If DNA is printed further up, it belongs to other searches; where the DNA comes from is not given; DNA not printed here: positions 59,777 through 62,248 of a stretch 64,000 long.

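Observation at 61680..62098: Peptidase-dead C39-like domain on the first ABC exporter of an NRPS-PKS operon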

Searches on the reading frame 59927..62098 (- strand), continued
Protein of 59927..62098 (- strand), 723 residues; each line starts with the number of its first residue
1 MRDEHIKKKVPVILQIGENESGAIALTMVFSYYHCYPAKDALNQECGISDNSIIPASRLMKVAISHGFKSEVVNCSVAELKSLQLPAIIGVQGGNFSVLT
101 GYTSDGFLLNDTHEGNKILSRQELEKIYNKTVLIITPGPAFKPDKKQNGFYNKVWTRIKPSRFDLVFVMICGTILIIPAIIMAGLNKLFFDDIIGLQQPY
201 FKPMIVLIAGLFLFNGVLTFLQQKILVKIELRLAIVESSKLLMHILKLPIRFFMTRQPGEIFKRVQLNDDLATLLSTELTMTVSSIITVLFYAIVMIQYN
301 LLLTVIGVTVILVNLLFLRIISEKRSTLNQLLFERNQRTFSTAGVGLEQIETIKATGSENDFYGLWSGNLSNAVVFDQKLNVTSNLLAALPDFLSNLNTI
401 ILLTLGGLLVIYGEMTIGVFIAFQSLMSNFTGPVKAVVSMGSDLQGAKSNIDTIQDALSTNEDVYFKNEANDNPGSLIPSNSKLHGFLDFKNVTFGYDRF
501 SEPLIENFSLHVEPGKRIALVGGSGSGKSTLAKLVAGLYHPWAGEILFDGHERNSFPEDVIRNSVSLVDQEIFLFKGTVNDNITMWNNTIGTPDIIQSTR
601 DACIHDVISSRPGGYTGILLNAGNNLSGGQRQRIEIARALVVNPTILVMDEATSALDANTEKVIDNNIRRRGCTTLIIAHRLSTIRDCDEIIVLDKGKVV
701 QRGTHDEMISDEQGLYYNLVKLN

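Call 16: find_encoding_contigs(protein=P0041, flank=10000, max_places=2)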
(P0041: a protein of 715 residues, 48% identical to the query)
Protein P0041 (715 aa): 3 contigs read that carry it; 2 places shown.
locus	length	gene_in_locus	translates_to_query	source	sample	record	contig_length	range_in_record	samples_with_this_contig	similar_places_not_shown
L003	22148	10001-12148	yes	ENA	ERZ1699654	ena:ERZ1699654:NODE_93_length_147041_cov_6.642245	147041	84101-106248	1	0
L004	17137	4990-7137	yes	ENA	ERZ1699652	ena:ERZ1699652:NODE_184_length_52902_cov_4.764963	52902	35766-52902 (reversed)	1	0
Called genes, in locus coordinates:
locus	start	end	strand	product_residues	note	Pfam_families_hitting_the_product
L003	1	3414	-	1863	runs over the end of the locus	PF11974:bMG3, PF01835:MG2, PF17972:bMG5, PF17962:bMG6, PF07703:A2M_BRD, PF00207:A2M, PF07678:TED_complement (weak), PF17973:bMG10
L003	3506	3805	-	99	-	PF03992:ABM (weak)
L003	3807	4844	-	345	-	PF01112:Asparaginase_2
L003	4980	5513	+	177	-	PF06052:3-HAO, PF07883:Cupin_2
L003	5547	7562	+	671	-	PF17874:TPR_MalT (weak), PF13424:TPR_12 (weak), PF07730:HisKA_3 (weak), PF02518:HATPase_c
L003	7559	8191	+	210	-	PF00072:Response_reg, PF00196:GerE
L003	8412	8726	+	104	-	-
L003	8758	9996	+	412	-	PF25973:BSH_CzcB (faint)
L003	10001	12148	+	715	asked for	PF03412:Peptidase_C39, PF00664:ABC_membrane, PF00005:ABC_tran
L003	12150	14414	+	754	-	PF00664:ABC_membrane, PF02463:SMC_N (faint), PF00005:ABC_tran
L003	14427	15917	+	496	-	-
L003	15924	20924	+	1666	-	PF00501:AMP-binding, PF00550:PP-binding, PF00668:Condensation, PF00501:AMP-binding, PF13193:AMP-binding_C, PF00550:PP-binding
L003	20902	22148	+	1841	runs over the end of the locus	PF00109:ketoacyl-synt, PF02801:Ketoacyl-synt_C, PF16197:KAsynt_C_assoc, PF22336:RhiE-like_linker, PF22621:CurL-like_PKS_C, PF00698:Acyl_transf_1, PF21394:Beta-ketacyl_N, PF08659:KR, +4 more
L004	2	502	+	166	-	?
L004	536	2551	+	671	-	PF17874:TPR_MalT (weak), PF13424:TPR_12 (weak), PF07730:HisKA_3 (weak), PF02518:HATPase_c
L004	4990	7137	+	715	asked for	PF03412:Peptidase_C39, PF00664:ABC_membrane, PF00005:ABC_tran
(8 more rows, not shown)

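Call 22: search_protein_families(library=pfam, proteins=[L001:7675-8328:+, L001:8355-8636:+, L003:8412-8726:+], max_evalue=10)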
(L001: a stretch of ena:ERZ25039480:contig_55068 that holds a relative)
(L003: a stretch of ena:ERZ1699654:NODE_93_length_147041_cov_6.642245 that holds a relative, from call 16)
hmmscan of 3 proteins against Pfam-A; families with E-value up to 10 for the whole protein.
L001:7675-8328:+ (217 aa): 2 families
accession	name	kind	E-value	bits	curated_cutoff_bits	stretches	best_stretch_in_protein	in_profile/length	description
PF15106.11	TMEM156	-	0.5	10.1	27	1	160-203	157-198/226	TMEM156 protein family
PF04123.18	DUF373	-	8.9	6.1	28.3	0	37-108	247-314/335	Domain of unknown function (DUF373)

L001:8355-8636:+ (93 aa): 0 families

L003:8412-8726:+ (104 aa): 1 family
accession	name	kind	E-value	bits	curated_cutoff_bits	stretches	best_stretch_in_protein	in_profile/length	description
PF13815.11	Dzip-like_N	-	0.14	12.5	27.9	1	56-100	8-53/118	Iguana/Dzip1-like DAZ-interacting protein N-terminal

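Call 53: find_encoding_contigs(protein=P0032, flank=10000, max_places=1)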
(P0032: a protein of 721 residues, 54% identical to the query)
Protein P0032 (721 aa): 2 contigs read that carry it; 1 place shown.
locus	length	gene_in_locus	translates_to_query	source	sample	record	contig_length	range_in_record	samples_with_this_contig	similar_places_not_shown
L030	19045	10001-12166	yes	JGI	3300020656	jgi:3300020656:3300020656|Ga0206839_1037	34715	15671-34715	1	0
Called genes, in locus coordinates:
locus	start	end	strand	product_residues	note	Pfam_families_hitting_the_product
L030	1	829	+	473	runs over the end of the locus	-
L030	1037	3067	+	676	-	PF09113:N-glycanase_C, PF18962:Por_Secre_tail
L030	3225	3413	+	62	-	-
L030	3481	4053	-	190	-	PF00027:cNMP_binding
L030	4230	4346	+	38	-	-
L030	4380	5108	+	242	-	-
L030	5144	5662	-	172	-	-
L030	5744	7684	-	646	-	-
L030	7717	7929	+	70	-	-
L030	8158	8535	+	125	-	-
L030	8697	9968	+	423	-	PF00364:Biotin_lipoyl (faint), PF25917:BSH_RND (faint), PF25973:BSH_CzcB (faint)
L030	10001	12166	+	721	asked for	PF03412:Peptidase_C39, PF00664:ABC_membrane, PF00005:ABC_tran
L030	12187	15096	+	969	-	PF00664:ABC_membrane, PF00005:ABC_tran, PF02463:SMC_N (weak)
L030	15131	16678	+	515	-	PF02321:OEP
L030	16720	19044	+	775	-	?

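Call 54: find_encoding_contigs(protein=P0034, flank=10000, max_places=1)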
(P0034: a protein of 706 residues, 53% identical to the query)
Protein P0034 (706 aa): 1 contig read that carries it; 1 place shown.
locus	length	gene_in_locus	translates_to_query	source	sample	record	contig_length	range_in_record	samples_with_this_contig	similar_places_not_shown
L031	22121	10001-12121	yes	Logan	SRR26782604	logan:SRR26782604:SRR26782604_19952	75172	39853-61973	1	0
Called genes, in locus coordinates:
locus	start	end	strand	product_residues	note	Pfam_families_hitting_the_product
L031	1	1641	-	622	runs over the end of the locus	PF00890:FAD_binding_2 (faint), PF01134:GIDA, PF07992:Pyr_redox_2 (weak), PF12831:FAD_oxidored, PF21680:GIDA_C_1st, PF13932:SAM_GIDA_C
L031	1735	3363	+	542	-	PF07969:Amidohydro_3, PF01979:Amidohydro_1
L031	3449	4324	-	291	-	PF00701:DHDPS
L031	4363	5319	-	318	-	PF03255:ACCA, PF01039:Carboxyl_trans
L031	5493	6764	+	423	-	PF01266:DAO, PF01593:Amino_oxidase, PF03486:HI0933_like (faint), PF07992:Pyr_redox_2 (faint), PF13450:NAD_binding_8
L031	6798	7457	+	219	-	PF01026:TatD_DNase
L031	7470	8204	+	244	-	PF00899:ThiF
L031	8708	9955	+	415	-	PF00364:Biotin_lipoyl (faint), PF25917:BSH_RND (faint), PF25919:BSH_CusB, PF25973:BSH_CzcB, PF15905:HMMR_N (weak)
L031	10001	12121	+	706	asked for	PF03412:Peptidase_C39, PF00664:ABC_membrane, PF00005:ABC_tran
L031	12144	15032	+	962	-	PF00664:ABC_membrane, PF00005:ABC_tran, PF02463:SMC_N (weak)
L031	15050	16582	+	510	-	PF02321:OEP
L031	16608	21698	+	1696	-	PF00501:AMP-binding, PF00550:PP-binding, PF00668:Condensation, PF00501:AMP-binding, PF13193:AMP-binding_C (weak), PF00550:PP-binding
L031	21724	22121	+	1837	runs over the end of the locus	PF00109:ketoacyl-synt, PF02801:Ketoacyl-synt_C, PF16197:KAsynt_C_assoc, PF22336:RhiE-like_linker, PF22621:CurL-like_PKS_C, PF00698:Acyl_transf_1, PF21394:Beta-ketacyl_N, PF08659:KR, +3 more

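Call 55: find_encoding_contigs(protein=P0058, flank=10000, max_places=1)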
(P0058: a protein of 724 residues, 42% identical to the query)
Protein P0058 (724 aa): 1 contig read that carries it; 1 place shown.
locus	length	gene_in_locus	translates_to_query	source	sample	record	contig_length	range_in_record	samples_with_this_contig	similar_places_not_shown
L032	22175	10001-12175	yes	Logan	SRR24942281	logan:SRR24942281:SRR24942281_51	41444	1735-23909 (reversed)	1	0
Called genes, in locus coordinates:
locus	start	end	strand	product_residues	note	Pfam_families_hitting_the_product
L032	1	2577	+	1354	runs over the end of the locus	PF00668:Condensation, PF00501:AMP-binding, PF00550:PP-binding, PF00975:Thioesterase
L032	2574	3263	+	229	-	PF22624:AASDHPPT_N, PF01648:ACPS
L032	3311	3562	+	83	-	-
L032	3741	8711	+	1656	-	PF00501:AMP-binding, PF00550:PP-binding, PF00668:Condensation, PF00501:AMP-binding, PF13193:AMP-binding_C (weak), PF00550:PP-binding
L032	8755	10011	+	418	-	PF00364:Biotin_lipoyl (faint), PF25919:BSH_CusB (faint)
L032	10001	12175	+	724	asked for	PF03412:Peptidase_C39, PF00664:ABC_membrane, PF00005:ABC_tran, PF02463:SMC_N (faint)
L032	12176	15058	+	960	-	PF00664:ABC_membrane, PF00005:ABC_tran, PF02463:SMC_N (faint)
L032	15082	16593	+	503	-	-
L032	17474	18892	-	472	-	PF07995:GSDH, PF18962:Por_Secre_tail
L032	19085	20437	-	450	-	PF01266:DAO (faint), PF03486:HI0933_like (faint), PF07992:Pyr_redox_2, PF13450:NAD_binding_8 (faint), PF13454:NAD_binding_9 (faint), PF13738:Pyr_redox_3 (faint), PF00070:Pyr_redox (weak), PF22366:NDH2_C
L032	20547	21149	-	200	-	-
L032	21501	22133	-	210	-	PF14340:DUF4395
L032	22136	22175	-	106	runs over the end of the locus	PF00403:HMA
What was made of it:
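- The link to NRPS genes persists where the gene order is rearranged (L032, call 55).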

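Call 56: find_encoding_contigs(protein=P0057, flank=10000, max_places=1)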
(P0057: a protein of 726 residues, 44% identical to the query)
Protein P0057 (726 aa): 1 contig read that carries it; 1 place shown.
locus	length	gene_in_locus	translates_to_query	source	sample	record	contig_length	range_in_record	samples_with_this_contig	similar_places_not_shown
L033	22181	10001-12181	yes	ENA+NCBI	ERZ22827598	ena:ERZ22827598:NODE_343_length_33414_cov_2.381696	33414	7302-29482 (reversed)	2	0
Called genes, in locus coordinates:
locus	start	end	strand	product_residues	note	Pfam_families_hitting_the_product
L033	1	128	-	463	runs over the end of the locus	PF00206:Lyase_1, PF10415:FumaraseC_C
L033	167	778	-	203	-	PF09992:NAGPA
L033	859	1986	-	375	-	-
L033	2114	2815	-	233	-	PF02985:HEAT (faint), PF13646:HEAT_2, PF25151:TPR_Trm732_C (faint), PF00514:Arm (faint), PF13513:HEAT_EZ (faint), PF13646:HEAT_2, PF03130:HEAT_PBS (weak), PF13646:HEAT_2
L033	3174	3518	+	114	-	-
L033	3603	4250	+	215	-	PF13649:Methyltransf_25 (faint), PF08241:Methyltransf_11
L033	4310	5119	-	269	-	PF01656:CbiA, PF10609:ParA, PF13614:AAA_31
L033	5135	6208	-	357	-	PF11845:Tll0287-like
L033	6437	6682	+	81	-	PF28158:CTB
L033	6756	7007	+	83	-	PF28158:CTB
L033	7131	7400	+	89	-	PF28158:CTB (weak)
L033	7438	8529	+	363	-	PF00027:cNMP_binding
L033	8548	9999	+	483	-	PF25919:BSH_CusB (faint), PF25917:BSH_RND, PF25973:BSH_CzcB (faint)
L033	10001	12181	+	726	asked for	PF03412:Peptidase_C39, PF00664:ABC_membrane, PF00005:ABC_tran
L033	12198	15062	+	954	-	PF02463:SMC_N (faint), PF00664:ABC_membrane, PF00005:ABC_tran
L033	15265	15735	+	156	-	PF05163:DinB, PF12867:DinB_2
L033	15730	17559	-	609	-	PF02743:dCache_1, PF00512:HisKA (faint), PF02518:HATPase_c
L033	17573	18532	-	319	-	PF00497:SBP_bac_3, PF10613:Lig_chan-Glu_bd (weak)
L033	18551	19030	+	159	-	PF04073:tRNA_edit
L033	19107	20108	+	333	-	PF00535:Glycos_transf_2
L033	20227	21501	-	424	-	PF05673:DUF815, PF00004:AAA (faint)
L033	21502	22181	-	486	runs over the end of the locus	PF27677:EGY3_M, PF02163:Peptidase_M50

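Call 61: search_protein_families(library=ncbifam, proteins=[L001:7675-8328:+, L033:7438-8529:+], max_evalue=1)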
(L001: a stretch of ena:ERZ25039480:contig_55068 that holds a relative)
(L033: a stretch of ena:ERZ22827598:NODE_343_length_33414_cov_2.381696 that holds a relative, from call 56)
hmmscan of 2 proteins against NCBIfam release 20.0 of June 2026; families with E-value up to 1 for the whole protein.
L001:7675-8328:+ (217 aa): 1 family
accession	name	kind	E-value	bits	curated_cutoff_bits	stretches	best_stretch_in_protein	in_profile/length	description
NF041646.1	VC0807_fam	subfamily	1.5e-26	93.2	65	1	10-194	2-183/189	VC0807 family protein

L033:7438-8529:+ (363 aa): 7 families
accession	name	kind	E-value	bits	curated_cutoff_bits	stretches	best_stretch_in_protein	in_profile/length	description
TIGR03896.1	cyc_nuc_ocin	subfamily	6.5e-88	295.1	161.05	1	14-360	1-317/317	bacteriocin-type transport-associated protein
NF006901.0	PRK09392.1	equivalog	1.1e-12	47.7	211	2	167-225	11-69/236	transcriptional activator FtrB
NF008732.0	PRK11753.1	equivalog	2.2e-09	37.1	266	2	7-154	9-138/214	cAMP-activated global transcriptional regulator CRP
NF050815.1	TransActFtrBCaul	equivalog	5.2e-06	25.9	300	2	168-296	14-126/251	transcriptional activator FtrB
NF041163.2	encap_f2b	equivalog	1e-05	24.9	400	1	14-142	88-202/450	family 2B encapsulin nanocompartment shell protein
NF058543.1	ActPatMycb56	equivalog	0.0006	18.8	460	1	23-84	21-78/317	acetyltransferase Pat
NF007707.0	PRK10402.1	subfamily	0.017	14.7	180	0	251-316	81-142/226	transcriptional regulator YeiL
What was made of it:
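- On NHLM/NHLP bacteriocin export system: The adjacent small ORFs have no NCBIfam or Pfam precursor match (calls 22, 61).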
